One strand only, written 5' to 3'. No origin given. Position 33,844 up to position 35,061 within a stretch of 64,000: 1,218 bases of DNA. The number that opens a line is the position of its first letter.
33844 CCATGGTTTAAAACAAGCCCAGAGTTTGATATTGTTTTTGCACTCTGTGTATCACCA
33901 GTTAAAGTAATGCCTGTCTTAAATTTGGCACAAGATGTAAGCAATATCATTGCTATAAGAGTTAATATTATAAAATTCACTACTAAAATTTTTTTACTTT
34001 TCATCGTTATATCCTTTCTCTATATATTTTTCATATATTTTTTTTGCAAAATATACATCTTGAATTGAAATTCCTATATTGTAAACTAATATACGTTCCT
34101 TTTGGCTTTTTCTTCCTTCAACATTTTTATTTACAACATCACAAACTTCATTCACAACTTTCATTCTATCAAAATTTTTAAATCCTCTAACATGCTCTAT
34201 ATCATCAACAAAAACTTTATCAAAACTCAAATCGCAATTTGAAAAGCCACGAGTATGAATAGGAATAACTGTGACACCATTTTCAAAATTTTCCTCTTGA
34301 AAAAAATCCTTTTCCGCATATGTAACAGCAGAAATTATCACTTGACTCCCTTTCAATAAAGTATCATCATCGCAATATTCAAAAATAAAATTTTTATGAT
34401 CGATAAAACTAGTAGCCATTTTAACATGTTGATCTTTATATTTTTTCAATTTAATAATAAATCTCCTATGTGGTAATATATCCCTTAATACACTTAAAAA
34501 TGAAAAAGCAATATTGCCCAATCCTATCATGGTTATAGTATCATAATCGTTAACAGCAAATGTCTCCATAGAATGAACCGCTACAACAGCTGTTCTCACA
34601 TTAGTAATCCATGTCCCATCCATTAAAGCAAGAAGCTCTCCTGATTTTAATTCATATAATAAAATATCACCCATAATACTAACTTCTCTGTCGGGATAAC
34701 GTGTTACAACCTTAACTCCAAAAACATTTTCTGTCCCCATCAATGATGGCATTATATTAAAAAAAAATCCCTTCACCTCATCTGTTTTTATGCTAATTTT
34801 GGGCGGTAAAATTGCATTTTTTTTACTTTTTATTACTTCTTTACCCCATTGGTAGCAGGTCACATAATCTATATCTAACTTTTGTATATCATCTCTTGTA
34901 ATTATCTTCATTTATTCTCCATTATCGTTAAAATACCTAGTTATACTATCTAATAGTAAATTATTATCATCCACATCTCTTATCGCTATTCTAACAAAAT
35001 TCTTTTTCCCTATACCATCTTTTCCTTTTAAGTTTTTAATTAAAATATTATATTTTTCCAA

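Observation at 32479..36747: LicC-type nucleotidyltransferase fused to a CobD-type PLP enzyme, coupled to an OCD-family dehydrogenase: candidate de novo route to a CDP-activated phospho-amino-alcohol head group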

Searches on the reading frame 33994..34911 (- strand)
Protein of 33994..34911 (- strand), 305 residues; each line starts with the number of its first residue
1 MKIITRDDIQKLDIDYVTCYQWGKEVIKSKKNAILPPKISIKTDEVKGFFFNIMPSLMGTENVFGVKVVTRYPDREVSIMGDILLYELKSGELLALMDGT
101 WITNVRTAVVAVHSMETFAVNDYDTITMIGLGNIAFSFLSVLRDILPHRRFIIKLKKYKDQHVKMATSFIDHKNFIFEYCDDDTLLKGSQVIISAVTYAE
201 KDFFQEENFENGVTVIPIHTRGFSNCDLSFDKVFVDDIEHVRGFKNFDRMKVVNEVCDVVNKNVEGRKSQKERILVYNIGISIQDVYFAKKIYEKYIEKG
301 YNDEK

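Call 4: search_protein_families(library=pfam, proteins=[window:33994-34911:-], max_evalue=0.01)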
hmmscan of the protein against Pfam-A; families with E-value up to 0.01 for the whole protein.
window:33994-34911:- (305 aa): 1 family
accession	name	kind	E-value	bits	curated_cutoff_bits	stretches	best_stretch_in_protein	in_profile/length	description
PF02423.21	OCD_Mu_crystall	-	5.4e-26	91.7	24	1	35-299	38-313/314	Ornithine cyclodeaminase/mu-crystallin family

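Call 5: search_protein_families(library=ncbifam, proteins=[window:33994-34911:-], max_evalue=0.01)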
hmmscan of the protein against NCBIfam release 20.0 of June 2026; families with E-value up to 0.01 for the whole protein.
window:33994-34911:- (305 aa): 12 families
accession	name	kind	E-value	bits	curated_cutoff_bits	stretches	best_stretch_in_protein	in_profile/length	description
NF006379.0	PRK08618.1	equivalog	6.2e-29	101.3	417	2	1-215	1-218/326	ornithine cyclodeaminase family protein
NF004793.0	PRK06141.1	equivalog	1.8e-20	73.2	322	1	51-296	50-311/314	bifunctional Delta(1)-pyrroline-2-carboxylate/Delta(1)-piperideine-2-carboxylate reductase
TIGR02371.1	ala_DH_arch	equivalog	2.5e-20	72.9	409.15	1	32-300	34-317/325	alanine dehydrogenase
TIGR03944.1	dehyd_SbnB_fam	equivalog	3.1e-15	56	326.9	1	83-300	91-319/327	2,3-diaminopropionate biosynthesis protein SbnB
NF045643.1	ImmsucRedBhcD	equivalog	8e-14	51.7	500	1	82-301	86-315/321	iminosuccinate reductase BhcD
NF005603.0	PRK07340.1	equivalog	1.1e-12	47.9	266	1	34-201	38-202/307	delta(1)-pyrroline-2-carboxylate reductase family protein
NF005296.0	PRK06823.1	equivalog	3.7e-10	39.3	438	1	1-295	1-312/315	ornithine cyclodeaminase family protein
NF006141.0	PRK08291.1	equivalog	8.9e-09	34.7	408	1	9-216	12-224/330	cyclodeaminase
NF045512.1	PyrPipCarbRedLhpI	equivalog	3.2e-08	33.1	400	1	78-170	78-170/298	bifunctional Delta(1)-pyrroline-2-carboxylate/Delta(1)-piperideine-2-carboxylate reductase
NF004848.0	PRK06199.1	subfamily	5.6e-08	32.3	362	1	252-300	317-365/379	tyramine oxidase subunit B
TIGR02992.1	ectoine_eutC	equivalog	2.8e-07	29.9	471.65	1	8-217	11-222/326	ectoine utilization protein EutC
NF005762.1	PRK07589.1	equivalog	2e-05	23.7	350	1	61-299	62-312/334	ornithine cyclodeaminase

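Call 7: search_solved_structures(query=window:33994-34911:-, max_evalue=0.001, show_alignments=0)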
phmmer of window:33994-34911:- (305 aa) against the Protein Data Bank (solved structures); distinct sequences matched with E-value up to 0.001: 9.
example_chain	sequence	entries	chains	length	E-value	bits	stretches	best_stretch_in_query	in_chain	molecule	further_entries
6t3e_A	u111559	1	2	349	1.3e-12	51.1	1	32-136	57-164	DELTA1-pyrroline-2-carboxylate reductase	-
4m54_A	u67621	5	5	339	7.8e-10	42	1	53-295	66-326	Putative ornithine cyclodeaminase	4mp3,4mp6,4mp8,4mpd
7rbp_A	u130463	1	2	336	1.8e-09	40.9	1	53-297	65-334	Ornithine cyclodeaminase/mu-crystallin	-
2i99_A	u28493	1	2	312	2.5e-09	40.3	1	41-296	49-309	Mu-crystallin homolog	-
1omo_A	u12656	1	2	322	3.1e-09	40.1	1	32-300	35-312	alanine dehydrogenase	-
1vll_A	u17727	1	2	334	3.5e-09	39.9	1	32-300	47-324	alanine dehydrogenase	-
4bv8_A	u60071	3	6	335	1.4e-07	34.6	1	42-200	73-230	THIOMORPHOLINE-CARBOXYLATE DEHYDROGENASE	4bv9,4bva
5yu0_A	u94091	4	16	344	0.00018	24.4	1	78-153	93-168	Lysine cyclodeaminase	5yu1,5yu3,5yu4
5gzi_B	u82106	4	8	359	0.0002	24.3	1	78-153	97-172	Lysine cyclodeaminase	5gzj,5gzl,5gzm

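Call 37: find_homologous_proteins(query=window:33994-34911:-, max_evalue=0.00001)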
Query window:33994-34911:- (305 aa): 727 proteins with E <= 0.00001 among 2838 candidates; the best 120 are listed.
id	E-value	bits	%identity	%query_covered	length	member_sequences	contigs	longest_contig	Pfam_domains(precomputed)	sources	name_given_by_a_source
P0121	1.5e-199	680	100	100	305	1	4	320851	PF02423.22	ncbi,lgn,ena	-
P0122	2.7e-96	341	54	96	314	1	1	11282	PF02423.22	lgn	-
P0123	1.3e-94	335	54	98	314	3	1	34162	PF02423.22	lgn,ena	-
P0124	3.8e-93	330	52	96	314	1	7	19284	PF02423.22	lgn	-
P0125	5.0e-93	330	52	98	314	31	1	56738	PF02423.22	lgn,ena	-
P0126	8.2e-93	329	52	98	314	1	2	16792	PF02423.22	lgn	-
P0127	4.7e-92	327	51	96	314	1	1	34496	PF02423.22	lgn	-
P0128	6.8e-92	326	51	97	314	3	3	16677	PF02423.22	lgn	-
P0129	6.9e-92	326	53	96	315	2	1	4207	PF02423.22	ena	-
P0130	7.9e-91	323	52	96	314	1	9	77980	PF02423.22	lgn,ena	-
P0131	7.9e-91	323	52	96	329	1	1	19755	PF02423.22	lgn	-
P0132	9.3e-91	323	51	96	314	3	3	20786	PF02423.22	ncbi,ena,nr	ncbi:MAG: ornithine cyclodeaminase [Lachnospiraceae bacterium]|nr:ornithine cyclodeaminase [Lachnosp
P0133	9.9e-91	322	54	96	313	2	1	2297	PF02423.22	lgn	-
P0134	1.6e-90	322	51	96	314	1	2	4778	PF02423.22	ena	-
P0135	2.2e-90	321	51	97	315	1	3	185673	PF02423.22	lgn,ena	-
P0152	2.6e-88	315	51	98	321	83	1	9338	PF02423.22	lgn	-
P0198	1.7e-85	305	51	96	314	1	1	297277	PF02423.22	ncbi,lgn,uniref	ncbi:ornithine cyclodeaminase/alanine dehydrogenase [Anaerotaenia torta]|uniref:ornithine cyclodeami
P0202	2.6e-85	305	50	100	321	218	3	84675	PF02423.22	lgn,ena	-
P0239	4.9e-84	300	50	96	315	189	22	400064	PF02423.22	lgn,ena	-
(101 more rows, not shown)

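Call 38: find_encoding_contigs(protein=P0239, flank=7000, max_places=2)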
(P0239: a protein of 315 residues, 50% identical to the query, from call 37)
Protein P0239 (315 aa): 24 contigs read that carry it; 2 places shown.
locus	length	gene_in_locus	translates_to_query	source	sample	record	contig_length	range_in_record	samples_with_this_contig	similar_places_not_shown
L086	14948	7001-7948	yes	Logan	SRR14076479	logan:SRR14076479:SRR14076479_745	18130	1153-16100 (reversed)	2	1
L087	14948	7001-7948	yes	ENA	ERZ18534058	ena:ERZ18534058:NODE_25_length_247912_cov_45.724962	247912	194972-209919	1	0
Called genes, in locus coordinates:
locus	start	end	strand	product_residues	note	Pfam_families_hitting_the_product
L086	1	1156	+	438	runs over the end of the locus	PF01467:CTP_transf_like, PF01408:GFO_IDH_MocA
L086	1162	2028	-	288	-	PF04991:LicD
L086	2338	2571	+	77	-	PF04991:LicD (weak)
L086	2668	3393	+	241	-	PF00483:NTP_transferase, PF01128:IspD (weak), PF12804:NTP_transf_3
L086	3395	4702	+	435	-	PF01467:CTP_transf_like, PF13714:PEP_mutase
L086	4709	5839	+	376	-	PF02776:TPP_enzyme_N, PF02775:TPP_enzyme_C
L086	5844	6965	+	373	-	PF01212:Beta_elim_lyase (weak), PF00266:Aminotran_5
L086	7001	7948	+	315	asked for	PF02423:OCD_Mu_crystall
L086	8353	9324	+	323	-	PF01609:DDE_Tnp_1 (faint)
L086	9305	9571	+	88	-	-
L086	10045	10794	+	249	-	-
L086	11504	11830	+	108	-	PF13443:HTH_26 (weak), PF01381:HTH_3 (weak)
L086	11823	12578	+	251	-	PF06114:Peptidase_M78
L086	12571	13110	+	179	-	PF11848:DUF3368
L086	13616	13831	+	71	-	-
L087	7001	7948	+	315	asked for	PF02423:OCD_Mu_crystall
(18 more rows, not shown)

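Call 39: find_encoding_contigs(protein=P0198, flank=7000, max_places=2)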
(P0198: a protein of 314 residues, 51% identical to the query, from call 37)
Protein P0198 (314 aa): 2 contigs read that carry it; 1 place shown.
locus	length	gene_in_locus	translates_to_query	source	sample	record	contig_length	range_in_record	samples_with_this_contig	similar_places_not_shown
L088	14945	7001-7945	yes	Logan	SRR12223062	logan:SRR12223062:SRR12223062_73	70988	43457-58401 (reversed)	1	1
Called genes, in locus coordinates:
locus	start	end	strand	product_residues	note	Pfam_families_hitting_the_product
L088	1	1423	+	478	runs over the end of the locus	PF01943:Polysacc_synt, PF13440:Polysacc_synt_3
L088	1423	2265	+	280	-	PF04991:LicD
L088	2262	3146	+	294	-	PF00483:NTP_transferase, PF12804:NTP_transf_3 (weak)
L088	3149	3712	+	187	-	PF00908:dTDP_sugar_isom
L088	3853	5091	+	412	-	PF03721:UDPG_MGDP_dh_N, PF00984:UDPG_MGDP_dh, PF03720:UDPG_MGDP_dh_C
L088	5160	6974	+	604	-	PF00483:NTP_transferase (weak), PF12804:NTP_transf_3, PF00155:Aminotran_1_2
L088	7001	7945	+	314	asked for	PF02423:OCD_Mu_crystall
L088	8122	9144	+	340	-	PF02706:Wzz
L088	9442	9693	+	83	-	-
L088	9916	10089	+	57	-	-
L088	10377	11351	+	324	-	PF07470:Glyco_hydro_88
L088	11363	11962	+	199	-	PF00149:Metallophos, PF12850:Metallophos_2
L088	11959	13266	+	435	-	-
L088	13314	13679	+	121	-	PF01475:FUR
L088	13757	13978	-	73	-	-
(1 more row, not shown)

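Call 40: find_encoding_contigs(protein=P0125, flank=7000, max_places=2)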
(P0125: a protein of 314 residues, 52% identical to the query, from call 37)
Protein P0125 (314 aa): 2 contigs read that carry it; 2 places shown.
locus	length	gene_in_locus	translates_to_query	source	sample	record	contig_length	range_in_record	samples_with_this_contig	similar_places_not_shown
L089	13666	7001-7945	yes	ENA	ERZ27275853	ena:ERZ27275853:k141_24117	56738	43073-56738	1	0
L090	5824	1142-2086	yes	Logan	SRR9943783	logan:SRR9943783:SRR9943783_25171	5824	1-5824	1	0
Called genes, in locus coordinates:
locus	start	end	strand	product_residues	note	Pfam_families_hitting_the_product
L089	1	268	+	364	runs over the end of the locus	PF00266:Aminotran_5 (weak), PF01041:DegT_DnrJ_EryC1, PF01053:Cys_Met_Meta_PP (weak)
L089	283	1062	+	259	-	PF14602:Hexapep_2 (faint), PF25084:LbH_EIF2B (faint), PF25087:GMPPB_C (faint), PF00132:Hexapep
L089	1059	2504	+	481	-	PF01943:Polysacc_synt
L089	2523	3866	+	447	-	PF04464:Glyphos_transf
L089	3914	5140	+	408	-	PF06245:DUF1015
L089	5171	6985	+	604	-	PF00483:NTP_transferase, PF12804:NTP_transf_3, PF00155:Aminotran_1_2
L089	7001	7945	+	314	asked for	PF02423:OCD_Mu_crystall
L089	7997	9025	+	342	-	PF01757:Acyl_transf_3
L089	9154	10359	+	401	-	PF03816:LytR_cpsA_psr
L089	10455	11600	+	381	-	PF03816:LytR_cpsA_psr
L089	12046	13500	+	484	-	PF00963:Cohesin (weak)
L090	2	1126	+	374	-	?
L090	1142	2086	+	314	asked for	PF02423:OCD_Mu_crystall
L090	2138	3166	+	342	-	PF01757:Acyl_transf_3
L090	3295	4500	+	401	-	PF03816:LytR_cpsA_psr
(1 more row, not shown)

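Call 42: find_encoding_contigs(protein=P0202, flank=7000, max_places=2)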
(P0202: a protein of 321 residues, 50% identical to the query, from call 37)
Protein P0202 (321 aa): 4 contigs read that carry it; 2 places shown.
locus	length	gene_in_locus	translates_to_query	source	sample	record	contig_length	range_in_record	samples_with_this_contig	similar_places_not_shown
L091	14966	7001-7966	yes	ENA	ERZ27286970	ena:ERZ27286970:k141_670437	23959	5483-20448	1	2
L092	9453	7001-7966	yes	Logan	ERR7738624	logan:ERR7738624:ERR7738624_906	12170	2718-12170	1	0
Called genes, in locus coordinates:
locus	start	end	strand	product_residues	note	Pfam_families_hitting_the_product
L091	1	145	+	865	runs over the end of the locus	PF07719:TPR_2 (faint), PF13428:TPR_14 (faint), PF14559:TPR_19 (faint), PF13676:TIR_2, PF19789:DUF6273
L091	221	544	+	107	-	-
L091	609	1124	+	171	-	-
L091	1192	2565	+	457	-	PF13421:Band_7_1, PF17032:Zn_ribbon_15 (faint), PF12773:DZR, PF13240:Zn_Ribbon_1 (weak), PF13248:Zn_ribbon_3 (faint), PF18912:DZR_2 (faint), PF12773:DZR, PF13240:Zn_Ribbon_1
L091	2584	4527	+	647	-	-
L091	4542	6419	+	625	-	PF13676:TIR_2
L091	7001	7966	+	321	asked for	PF02423:OCD_Mu_crystall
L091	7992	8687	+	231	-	PF00483:NTP_transferase, PF12804:NTP_transf_3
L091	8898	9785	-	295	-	PF00126:HTH_1, PF03466:LysR_substrate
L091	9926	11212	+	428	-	PF12897:Asp_aminotransf, PF00155:Aminotran_1_2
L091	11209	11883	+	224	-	PF06912:DUF1275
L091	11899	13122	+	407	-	PF00764:Arginosuc_synth, PF20979:Arginosuc_syn_C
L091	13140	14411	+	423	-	PF00709:Adenylsucc_synt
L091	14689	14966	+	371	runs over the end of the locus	PF01757:Acyl_transf_3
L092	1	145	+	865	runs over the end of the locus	PF07719:TPR_2 (faint), PF13428:TPR_14 (faint), PF14559:TPR_19 (faint), PF13676:TIR_2, PF19789:DUF6273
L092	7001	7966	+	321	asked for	PF02423:OCD_Mu_crystall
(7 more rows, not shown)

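Call 43: find_encoding_contigs(protein=P0152, flank=7000, max_places=2)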
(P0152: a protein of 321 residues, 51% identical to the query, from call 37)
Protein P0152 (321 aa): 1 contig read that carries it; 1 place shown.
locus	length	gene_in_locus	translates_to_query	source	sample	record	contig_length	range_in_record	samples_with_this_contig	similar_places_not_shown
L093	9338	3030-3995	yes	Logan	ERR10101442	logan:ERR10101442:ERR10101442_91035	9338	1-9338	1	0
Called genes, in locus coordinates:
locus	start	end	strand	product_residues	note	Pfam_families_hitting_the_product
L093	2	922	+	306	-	?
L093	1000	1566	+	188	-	PF01252:Peptidase_A8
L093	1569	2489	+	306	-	PF01479:S4, PF00849:PseudoU_synth_2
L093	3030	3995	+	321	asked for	PF02423:OCD_Mu_crystall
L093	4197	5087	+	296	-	PF12802:MarR_2, PF00483:NTP_transferase, PF12804:NTP_transf_3 (weak)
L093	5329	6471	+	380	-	PF00266:Aminotran_5, PF01212:Beta_elim_lyase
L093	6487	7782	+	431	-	PF01467:CTP_transf_like, PF13714:PEP_mutase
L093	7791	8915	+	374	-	PF02776:TPP_enzyme_N, PF02775:TPP_enzyme_C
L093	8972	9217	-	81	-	-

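Call 49: find_related_loci(query=A2, collection=metagenome_contigs, flank=8000)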
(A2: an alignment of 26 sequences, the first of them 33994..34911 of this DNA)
Query A2 (305 aa) in metagenome_contigs; peptide patterns used: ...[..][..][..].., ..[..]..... (x = any residue, [..] = any of these).
600 stretches matched a pattern (row limit reached: there are more); 357 encode a relative of the query (tblastn E <= 1e-3); the best 80 are kept; 80 distinct loci.
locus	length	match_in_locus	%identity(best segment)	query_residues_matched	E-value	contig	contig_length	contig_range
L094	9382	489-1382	53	1-298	1e-98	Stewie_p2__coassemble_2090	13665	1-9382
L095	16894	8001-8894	52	1-298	1e-96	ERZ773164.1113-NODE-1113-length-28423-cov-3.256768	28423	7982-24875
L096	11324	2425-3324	50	1-299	6e-95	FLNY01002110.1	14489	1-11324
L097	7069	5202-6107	51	1-300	6e-94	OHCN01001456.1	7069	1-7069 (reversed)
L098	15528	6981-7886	50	1-300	2e-93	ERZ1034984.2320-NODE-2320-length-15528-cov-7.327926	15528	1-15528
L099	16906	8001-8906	50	1-300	1e-92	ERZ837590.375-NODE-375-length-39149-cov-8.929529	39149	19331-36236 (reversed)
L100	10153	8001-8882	52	1-294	3e-92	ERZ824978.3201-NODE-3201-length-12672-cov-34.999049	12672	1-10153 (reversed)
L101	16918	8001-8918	51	1-304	1e-92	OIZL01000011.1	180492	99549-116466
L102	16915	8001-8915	51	1-303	2e-92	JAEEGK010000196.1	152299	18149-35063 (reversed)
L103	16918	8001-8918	50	1-304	3e-92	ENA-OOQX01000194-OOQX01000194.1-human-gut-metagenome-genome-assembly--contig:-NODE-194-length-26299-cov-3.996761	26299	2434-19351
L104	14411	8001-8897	49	1-299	1e-91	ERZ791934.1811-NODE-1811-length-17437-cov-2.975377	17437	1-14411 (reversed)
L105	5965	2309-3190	51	1-294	6e-92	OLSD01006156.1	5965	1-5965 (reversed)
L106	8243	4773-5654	51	1-294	1e-91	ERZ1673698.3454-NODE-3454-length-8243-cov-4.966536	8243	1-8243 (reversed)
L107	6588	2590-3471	51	1-294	1e-91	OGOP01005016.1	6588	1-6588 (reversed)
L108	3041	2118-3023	51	1-300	2e-93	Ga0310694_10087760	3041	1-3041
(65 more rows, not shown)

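Call 59: predict_structure(alignment_id=A2)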
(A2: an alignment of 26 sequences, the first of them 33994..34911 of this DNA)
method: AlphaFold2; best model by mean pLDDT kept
length: 305 residues; sequences in the alignment: 26
mean_pLDDT: 91.0   pTM: 0.90
mean pLDDT of the five models: 91.0, 90.0, 89.9, 89.8, 89.4
residues with pLDDT >= 90: 218; 70-90: 71; 50-70: 15; < 50: 1
segments of 3 or more residues with pLDDT < 50: none
pLDDT, mean of each block of 10 residues (from residue 1): 94 97 96 91 86 93 95 83 97 95 95 97 95 94 97 94 96 96 88 82 80 88 67 91 84 95 96 89 94 96 65
secondary structure, 60 per line:
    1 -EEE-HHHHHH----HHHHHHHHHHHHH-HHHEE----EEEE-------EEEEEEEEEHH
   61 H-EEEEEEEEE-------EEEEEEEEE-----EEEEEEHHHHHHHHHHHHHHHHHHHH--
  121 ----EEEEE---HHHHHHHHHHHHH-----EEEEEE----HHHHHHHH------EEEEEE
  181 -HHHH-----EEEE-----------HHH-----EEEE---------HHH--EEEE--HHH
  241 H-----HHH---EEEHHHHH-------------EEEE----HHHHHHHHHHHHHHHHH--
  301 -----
elements in order: E2-4 H6-11 H16-28 E39-42 E50-58 E63-71 E79-87 E93-98 H99-118 E125-129 H133-145 E151-156 H161-168 E175-180 H182-185 E191-194 E214-217 E232-235 H238-241 E253-255 H256-260 E274-277 H282-298
